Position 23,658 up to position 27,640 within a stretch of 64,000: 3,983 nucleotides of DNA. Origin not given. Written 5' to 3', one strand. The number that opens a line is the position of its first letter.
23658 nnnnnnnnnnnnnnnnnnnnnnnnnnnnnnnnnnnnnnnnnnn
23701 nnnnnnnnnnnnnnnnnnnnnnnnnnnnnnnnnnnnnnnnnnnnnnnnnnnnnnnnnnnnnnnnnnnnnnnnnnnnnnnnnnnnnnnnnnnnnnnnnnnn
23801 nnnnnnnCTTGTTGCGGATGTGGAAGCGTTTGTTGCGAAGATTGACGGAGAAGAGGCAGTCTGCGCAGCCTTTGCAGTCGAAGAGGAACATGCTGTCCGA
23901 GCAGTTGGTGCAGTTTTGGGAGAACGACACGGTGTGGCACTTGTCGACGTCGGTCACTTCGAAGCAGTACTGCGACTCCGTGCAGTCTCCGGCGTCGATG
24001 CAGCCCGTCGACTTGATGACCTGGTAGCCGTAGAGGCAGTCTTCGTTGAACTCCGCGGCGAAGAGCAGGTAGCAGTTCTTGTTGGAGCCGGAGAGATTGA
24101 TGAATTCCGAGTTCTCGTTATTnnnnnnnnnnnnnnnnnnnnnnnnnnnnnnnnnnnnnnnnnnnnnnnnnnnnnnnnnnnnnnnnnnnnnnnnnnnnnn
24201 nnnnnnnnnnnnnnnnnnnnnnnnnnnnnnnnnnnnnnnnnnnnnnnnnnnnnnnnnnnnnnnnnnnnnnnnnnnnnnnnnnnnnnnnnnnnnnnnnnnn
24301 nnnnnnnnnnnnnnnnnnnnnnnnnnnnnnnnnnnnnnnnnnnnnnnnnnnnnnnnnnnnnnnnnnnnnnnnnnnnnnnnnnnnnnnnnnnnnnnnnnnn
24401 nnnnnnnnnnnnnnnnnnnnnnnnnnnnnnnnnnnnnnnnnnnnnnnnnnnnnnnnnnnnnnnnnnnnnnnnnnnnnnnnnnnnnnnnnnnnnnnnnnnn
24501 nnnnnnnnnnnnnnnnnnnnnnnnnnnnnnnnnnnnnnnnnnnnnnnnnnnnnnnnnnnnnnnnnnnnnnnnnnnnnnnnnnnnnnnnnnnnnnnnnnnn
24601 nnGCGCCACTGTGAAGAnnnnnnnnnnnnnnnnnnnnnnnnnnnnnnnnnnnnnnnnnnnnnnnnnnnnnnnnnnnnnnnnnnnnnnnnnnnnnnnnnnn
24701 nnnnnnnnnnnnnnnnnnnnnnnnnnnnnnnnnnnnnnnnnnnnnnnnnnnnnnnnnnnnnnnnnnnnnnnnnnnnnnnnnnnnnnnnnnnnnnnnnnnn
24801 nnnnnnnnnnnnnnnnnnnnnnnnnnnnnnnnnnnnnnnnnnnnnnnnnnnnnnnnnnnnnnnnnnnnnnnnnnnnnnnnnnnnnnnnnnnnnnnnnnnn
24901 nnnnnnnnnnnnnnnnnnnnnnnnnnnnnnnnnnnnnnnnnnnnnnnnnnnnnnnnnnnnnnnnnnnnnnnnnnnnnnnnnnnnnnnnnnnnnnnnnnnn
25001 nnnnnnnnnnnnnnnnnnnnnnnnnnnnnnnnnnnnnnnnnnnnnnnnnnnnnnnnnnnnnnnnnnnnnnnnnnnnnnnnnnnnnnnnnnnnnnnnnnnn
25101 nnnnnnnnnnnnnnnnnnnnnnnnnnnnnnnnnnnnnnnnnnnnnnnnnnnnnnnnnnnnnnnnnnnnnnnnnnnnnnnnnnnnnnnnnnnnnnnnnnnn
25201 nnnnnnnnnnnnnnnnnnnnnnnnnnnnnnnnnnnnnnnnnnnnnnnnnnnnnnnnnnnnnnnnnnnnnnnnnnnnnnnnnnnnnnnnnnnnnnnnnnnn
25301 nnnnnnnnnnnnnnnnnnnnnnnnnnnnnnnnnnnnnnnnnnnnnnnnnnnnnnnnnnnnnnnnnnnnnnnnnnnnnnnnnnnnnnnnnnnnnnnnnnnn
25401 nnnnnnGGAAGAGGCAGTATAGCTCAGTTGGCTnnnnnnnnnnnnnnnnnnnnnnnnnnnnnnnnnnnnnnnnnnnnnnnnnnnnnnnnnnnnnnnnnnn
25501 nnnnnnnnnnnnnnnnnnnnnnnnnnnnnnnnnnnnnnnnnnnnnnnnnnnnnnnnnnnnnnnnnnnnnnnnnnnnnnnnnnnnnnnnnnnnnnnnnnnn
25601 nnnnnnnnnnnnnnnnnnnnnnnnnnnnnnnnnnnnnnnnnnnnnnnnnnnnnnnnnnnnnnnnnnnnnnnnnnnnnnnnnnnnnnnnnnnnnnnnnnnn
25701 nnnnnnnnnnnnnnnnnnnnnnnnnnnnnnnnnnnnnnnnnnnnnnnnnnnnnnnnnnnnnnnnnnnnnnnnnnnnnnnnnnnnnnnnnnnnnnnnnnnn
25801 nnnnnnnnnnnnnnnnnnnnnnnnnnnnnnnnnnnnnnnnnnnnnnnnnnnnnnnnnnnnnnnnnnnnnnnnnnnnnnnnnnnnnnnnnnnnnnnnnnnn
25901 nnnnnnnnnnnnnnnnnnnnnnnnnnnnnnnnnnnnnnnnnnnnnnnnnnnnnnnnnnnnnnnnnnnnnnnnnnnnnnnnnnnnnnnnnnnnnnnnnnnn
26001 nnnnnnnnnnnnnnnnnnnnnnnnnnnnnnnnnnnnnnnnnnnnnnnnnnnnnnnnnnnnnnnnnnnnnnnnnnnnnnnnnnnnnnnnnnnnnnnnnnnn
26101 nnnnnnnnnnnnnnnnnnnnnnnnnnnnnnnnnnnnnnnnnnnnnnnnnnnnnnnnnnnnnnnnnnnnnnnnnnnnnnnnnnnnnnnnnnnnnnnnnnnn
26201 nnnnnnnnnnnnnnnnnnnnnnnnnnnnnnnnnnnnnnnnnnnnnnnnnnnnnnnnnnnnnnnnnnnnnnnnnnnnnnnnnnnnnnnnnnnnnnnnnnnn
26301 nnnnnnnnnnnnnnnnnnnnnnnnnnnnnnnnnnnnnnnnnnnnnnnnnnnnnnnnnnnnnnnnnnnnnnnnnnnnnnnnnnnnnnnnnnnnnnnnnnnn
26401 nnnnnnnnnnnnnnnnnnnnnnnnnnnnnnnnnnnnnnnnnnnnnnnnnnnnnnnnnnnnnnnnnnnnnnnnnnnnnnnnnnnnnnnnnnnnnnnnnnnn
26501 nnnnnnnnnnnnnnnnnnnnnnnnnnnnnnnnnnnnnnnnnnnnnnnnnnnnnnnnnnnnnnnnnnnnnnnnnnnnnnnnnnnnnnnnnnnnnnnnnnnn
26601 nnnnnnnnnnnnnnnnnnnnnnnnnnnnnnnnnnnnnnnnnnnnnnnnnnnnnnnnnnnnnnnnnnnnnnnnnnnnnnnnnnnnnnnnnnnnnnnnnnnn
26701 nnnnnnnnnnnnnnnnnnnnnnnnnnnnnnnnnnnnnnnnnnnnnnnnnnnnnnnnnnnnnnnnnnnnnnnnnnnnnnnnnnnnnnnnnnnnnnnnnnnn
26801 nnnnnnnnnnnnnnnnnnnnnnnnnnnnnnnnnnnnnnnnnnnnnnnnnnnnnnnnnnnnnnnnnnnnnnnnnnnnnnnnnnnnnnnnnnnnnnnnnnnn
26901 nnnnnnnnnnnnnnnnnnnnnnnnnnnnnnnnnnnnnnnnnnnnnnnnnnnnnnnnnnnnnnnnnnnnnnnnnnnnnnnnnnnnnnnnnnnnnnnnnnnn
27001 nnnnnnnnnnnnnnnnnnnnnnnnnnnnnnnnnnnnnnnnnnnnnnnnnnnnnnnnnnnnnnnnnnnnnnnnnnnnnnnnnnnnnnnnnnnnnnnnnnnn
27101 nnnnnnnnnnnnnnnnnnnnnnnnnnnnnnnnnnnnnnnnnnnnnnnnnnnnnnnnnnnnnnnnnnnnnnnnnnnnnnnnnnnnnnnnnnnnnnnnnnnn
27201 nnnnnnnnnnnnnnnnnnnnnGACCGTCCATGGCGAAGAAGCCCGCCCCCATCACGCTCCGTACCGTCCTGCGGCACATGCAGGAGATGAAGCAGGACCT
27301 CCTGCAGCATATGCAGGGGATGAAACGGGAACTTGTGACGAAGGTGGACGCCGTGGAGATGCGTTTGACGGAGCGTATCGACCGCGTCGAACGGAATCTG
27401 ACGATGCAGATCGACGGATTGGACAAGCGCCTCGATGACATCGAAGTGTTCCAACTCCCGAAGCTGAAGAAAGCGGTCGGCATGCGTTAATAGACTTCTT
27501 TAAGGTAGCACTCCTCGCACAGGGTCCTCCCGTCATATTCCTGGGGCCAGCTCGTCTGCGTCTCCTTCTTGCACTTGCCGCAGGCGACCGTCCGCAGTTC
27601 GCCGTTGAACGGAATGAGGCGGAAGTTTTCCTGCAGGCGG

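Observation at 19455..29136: Tandem array of five large Cys-rich, zinc-ribbon-ended paralogues of an unnamed family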

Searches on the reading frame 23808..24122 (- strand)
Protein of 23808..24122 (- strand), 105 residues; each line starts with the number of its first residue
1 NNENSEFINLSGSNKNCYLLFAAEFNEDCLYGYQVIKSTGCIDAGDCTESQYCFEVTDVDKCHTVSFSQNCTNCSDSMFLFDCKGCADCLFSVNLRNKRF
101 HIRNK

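Call 94: search_solved_structures(query=A4, max_evalue=10, show_alignments=3)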
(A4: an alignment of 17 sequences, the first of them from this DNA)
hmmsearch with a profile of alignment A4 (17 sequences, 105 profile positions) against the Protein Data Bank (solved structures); distinct sequences matched with E-value up to 10: 1.
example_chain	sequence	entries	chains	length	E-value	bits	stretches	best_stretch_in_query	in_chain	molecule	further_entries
1ezg_A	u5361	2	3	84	5.7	10.4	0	34-94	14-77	THERMAL HYSTERESIS PROTEIN ISOFORM YL-1 | Thermal hysteresis protein isoform YL-1 (2-14)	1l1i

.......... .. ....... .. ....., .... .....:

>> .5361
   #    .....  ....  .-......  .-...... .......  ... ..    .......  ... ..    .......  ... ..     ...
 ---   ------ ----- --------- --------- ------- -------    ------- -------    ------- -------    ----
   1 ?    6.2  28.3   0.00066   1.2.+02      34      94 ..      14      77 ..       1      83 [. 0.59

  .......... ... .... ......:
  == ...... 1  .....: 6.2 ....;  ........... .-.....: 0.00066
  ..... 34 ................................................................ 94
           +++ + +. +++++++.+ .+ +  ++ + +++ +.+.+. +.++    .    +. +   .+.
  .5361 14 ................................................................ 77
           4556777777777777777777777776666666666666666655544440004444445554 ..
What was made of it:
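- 23808..24113 (-): C residues 131-232: repeat region (solenoid) 1, about eight 12-residue coils. Every cysteine falls in one mod-3 phase. The region ends in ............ followed by a helix. The only PDB sequence hit at E<=10 is Tenebrio antifreeze 1EZG, E 5.7, which is not significant (call 94).
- On Tenebrio-type insect antifreeze beta-helix (PF02420): 1EZG is matched only at E 5.7 (call 94).
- Closest known: Tenebrio molitor antifreeze protein beta-helix. Same: 1EZG is the only PDB sequence touched by the region-1 profile (call 94).
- The nearest sequence pattern in the PDB is the secreted, fully disulfide-bonded Tenebrio antifreeze (call 94, not significant).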

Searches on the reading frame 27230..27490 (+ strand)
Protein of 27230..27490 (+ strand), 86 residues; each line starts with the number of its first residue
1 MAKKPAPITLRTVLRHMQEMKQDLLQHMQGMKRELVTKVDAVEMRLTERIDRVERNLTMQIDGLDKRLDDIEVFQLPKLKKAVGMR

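Call 85: search_protein_families(library=pfam, proteins=[window:27230-27490:+], max_evalue=0.1)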
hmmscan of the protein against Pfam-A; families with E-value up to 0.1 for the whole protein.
window:27230-27490:+ (86 aa): 8 families
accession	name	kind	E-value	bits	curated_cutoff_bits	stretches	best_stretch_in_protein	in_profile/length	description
PF01442.23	Apolipoprotein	-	2.4e-05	24.6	90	1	16-69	122-175/190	Apolipoprotein A1/A4/E domain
PF04799.18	Fzo_mitofusin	-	0.0064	16.4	27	1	17-64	88-134/161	fzo-like conserved region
PF02524.19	KID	-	0.014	15.7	20.8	0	50-57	2-9/11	KID repeat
PF10444.14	Nbl1_Borealin_N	-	0.019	15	24.4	0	46-78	13-44/57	Nbl1 / Borealin N terminal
PF16043.11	DUF4795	-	0.026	14.4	34.8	1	7-69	83-146/208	Domain of unknown function (DUF4795)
PF04513.17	Baculo_PEP_C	-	0.044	14.3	38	1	11-70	37-96/140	Baculovirus polyhedron envelope protein, PEP, C terminus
PF07889.17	DUF1664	-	0.05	14.1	34.6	0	19-71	48-99/124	Protein of unknown function (DUF1664)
PF15821.10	DUF4709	-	0.087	13.7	27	0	14-73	29-85/110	Domain of unknown function (DUF4709)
